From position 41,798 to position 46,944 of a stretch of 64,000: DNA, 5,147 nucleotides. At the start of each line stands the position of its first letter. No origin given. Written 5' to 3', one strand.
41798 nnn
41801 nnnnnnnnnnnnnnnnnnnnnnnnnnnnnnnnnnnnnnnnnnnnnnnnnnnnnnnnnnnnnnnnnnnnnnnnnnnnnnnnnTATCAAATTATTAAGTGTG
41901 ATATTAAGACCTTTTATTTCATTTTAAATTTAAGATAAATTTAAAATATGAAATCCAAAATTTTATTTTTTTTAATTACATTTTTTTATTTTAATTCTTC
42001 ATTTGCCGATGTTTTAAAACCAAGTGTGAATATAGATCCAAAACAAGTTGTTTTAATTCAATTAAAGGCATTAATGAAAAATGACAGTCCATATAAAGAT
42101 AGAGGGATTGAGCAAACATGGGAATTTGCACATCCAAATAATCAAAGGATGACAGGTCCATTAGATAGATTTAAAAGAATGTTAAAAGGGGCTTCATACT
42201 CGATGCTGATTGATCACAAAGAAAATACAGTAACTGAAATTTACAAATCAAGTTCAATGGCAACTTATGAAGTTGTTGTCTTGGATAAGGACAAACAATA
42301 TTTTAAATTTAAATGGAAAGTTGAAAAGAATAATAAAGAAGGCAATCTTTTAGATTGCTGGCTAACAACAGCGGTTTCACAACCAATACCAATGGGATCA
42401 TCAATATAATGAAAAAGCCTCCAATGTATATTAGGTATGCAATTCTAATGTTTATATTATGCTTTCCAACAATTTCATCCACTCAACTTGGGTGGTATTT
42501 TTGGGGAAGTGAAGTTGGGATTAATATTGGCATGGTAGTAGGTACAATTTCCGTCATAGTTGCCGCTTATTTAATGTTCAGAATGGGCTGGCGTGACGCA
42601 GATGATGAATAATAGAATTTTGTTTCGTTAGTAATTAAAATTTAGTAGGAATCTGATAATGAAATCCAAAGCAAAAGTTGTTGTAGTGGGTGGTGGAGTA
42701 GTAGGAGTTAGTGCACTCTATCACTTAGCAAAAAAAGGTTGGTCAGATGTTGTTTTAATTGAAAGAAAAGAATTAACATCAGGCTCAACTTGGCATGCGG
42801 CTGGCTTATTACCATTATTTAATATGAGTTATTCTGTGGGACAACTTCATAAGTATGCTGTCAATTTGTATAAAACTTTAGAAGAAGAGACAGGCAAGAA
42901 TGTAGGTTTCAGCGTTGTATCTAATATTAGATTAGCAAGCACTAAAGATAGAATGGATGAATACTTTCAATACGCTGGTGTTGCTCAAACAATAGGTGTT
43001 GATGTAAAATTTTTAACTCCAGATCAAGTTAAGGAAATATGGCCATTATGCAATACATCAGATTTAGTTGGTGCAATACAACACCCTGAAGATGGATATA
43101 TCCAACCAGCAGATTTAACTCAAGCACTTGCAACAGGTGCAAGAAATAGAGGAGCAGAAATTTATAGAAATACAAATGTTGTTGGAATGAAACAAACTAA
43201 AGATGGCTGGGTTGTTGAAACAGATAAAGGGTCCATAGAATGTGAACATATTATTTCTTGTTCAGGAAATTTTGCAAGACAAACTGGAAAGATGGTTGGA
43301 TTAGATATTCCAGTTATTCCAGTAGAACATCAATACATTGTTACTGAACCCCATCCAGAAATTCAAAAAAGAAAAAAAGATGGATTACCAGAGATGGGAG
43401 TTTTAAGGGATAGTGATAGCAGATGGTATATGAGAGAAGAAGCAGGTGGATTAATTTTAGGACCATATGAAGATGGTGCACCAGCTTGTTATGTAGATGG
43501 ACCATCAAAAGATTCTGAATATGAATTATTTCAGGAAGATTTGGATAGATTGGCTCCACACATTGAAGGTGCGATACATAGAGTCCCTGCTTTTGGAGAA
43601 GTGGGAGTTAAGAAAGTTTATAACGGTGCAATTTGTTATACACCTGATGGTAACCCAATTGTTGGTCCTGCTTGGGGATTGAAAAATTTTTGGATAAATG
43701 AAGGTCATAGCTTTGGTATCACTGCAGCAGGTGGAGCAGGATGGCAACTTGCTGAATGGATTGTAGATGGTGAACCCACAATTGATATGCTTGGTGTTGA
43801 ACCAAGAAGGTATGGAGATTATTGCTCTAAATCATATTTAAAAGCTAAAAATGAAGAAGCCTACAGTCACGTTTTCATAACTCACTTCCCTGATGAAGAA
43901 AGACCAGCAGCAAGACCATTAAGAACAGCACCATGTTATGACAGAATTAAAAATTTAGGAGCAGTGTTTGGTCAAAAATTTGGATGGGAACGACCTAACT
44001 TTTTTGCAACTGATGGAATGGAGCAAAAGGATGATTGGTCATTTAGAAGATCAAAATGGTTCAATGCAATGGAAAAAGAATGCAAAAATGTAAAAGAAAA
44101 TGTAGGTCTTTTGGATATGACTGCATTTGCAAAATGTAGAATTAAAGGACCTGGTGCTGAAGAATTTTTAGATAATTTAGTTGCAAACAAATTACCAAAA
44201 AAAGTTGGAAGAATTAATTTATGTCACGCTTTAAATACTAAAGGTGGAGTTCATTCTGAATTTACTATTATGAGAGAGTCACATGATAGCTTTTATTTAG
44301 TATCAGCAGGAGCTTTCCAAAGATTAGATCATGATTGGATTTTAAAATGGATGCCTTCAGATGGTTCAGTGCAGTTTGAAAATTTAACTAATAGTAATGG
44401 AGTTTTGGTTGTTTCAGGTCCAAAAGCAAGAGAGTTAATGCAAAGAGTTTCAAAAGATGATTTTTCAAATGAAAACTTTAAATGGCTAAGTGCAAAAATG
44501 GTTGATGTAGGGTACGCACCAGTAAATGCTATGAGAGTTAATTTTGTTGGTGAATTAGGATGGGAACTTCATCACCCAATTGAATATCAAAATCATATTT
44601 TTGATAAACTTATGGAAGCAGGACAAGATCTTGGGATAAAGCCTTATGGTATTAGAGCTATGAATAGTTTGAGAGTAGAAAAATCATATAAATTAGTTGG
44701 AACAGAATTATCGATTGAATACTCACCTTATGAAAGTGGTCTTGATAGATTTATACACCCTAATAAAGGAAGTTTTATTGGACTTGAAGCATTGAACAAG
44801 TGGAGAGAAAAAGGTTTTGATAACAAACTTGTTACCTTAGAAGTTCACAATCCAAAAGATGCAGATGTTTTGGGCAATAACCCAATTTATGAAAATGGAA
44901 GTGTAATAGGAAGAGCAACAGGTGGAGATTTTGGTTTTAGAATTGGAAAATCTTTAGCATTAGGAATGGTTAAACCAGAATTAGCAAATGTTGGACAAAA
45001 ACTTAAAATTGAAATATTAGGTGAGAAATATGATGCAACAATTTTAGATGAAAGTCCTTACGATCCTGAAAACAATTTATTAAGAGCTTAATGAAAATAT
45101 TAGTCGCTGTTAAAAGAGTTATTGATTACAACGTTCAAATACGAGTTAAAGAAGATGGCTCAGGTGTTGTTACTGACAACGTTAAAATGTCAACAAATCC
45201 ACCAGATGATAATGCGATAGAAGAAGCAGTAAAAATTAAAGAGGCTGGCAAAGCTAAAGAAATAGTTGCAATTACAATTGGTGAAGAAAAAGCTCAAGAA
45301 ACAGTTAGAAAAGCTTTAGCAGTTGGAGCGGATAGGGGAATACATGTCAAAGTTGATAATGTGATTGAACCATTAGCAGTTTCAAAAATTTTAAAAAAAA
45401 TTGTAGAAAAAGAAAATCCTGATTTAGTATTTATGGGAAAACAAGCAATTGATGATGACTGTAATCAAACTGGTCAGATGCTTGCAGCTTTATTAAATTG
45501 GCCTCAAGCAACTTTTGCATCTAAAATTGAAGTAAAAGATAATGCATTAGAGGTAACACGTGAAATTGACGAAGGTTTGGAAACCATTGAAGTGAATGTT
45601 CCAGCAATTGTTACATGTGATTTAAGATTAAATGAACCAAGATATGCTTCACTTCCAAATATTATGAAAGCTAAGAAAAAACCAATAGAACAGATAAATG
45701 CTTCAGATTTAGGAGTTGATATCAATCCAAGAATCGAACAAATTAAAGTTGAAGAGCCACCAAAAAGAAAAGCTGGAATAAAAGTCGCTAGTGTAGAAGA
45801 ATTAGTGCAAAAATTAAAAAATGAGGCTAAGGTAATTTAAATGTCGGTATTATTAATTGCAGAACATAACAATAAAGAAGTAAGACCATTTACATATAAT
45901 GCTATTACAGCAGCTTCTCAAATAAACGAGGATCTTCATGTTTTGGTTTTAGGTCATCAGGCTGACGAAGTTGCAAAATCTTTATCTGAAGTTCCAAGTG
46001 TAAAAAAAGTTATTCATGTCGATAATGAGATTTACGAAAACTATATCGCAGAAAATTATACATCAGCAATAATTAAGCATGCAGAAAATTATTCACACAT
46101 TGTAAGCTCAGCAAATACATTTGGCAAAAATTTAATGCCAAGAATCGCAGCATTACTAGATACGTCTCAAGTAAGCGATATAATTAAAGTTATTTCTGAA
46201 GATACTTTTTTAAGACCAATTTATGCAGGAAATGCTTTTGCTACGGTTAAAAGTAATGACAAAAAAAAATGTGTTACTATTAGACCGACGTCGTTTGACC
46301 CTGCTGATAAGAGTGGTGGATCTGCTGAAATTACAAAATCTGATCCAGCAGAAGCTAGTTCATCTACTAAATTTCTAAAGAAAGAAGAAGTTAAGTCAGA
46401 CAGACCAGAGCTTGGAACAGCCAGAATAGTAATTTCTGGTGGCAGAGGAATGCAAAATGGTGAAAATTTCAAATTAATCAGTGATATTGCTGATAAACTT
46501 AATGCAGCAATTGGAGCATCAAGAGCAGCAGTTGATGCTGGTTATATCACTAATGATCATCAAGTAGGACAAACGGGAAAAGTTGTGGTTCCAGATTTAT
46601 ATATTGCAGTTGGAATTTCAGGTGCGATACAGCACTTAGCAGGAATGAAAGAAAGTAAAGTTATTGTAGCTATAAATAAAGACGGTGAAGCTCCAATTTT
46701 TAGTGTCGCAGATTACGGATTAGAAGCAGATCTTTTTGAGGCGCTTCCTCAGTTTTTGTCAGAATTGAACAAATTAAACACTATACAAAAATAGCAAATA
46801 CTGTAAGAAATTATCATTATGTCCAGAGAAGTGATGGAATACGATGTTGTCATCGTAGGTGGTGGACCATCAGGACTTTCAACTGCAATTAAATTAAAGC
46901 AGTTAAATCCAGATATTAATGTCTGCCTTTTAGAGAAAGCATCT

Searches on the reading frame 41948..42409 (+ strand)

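Call 17: search_protein_families(library=pfam, proteins=[window:41948-42409:+], max_evalue=0.00001)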
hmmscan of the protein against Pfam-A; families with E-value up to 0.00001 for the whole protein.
window:41948-42409:+ (153 aa): 1 family
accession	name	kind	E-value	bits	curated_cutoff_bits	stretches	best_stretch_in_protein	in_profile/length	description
PF16156.12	DUF4864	-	4.2e-07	30.7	27.1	1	32-130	9-99/117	Domain of unknown function (DUF4864)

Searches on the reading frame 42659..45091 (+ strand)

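Call 18: search_protein_families(library=pfam, proteins=[window:42659-45091:+], max_evalue=0.00001)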
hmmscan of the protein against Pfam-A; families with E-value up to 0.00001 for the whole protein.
window:42659-45091:+ (810 aa): 7 families
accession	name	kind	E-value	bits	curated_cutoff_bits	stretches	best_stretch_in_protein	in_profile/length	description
PF01266.30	DAO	-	7.6e-72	243.2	27.9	1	6-367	1-353/353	FAD dependent oxidoreductase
PF01571.26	GCV_T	-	8.5e-71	238.6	25.6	1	426-697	1-254/255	Aminomethyltransferase folate-binding domain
PF08669.17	GCV_T_C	-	1.5e-18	66.9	25.9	1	723-802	2-80/80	Glycine cleavage T-protein C-terminal barrel domain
PF16350.10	FAO_M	-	1.3e-15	57.7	27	1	370-423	1-55/56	FAD dependent oxidoreductase central domain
PF13738.12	Pyr_redox_3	-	1.5e-07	31.4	30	0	147-207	77-137/305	Pyridine nucleotide-disulphide oxidoreductase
PF01494.25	FAD_binding_3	-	2.2e-06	27.6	22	0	151-204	100-159/349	FAD binding domain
PF07992.20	Pyr_redox_2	-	6.9e-06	26.1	26.1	0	6-37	2-174/291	Pyridine nucleotide-disulphide oxidoreductase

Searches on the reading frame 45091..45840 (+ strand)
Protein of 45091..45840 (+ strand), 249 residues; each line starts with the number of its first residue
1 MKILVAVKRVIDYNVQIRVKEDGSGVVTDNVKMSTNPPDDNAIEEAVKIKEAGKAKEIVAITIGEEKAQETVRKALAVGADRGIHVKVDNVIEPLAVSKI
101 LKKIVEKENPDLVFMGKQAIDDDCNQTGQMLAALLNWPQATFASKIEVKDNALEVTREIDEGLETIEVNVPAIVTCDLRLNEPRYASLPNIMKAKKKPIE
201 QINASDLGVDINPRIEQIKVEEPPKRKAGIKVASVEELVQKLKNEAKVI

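Call 18: search_protein_families(library=pfam, proteins=[window:45091-45840:+], max_evalue=0.00001)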
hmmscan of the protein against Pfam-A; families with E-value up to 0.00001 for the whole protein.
window:45091-45840:+ (249 aa): 1 family
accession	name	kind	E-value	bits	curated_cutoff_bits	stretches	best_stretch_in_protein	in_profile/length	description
PF01012.27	ETF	-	9.7e-44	149.8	26.7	1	26-206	4-180/181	Electron transfer flavoprotein domain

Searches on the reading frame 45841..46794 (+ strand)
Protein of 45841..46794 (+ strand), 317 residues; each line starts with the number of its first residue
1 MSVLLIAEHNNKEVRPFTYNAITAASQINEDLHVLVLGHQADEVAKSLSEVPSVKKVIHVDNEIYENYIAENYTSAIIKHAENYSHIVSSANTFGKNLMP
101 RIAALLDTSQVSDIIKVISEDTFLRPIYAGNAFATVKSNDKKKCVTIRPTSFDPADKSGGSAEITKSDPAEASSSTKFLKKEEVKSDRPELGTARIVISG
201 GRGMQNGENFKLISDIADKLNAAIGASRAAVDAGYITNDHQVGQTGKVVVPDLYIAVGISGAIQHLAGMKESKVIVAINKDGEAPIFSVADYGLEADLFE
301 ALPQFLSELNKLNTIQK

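Call 18: search_protein_families(library=pfam, proteins=[window:45841-46794:+], max_evalue=0.00001)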
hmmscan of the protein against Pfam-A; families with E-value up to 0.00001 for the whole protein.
window:45841-46794:+ (317 aa): 2 families
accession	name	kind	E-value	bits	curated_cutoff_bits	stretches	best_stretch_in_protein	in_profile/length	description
PF01012.27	ETF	-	1.3e-41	142.8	26.7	1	3-171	1-180/181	Electron transfer flavoprotein domain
PF00766.25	ETF_alpha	-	1.8e-35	121.2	27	1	191-270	2-81/81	Electron transfer flavoprotein FAD-binding domain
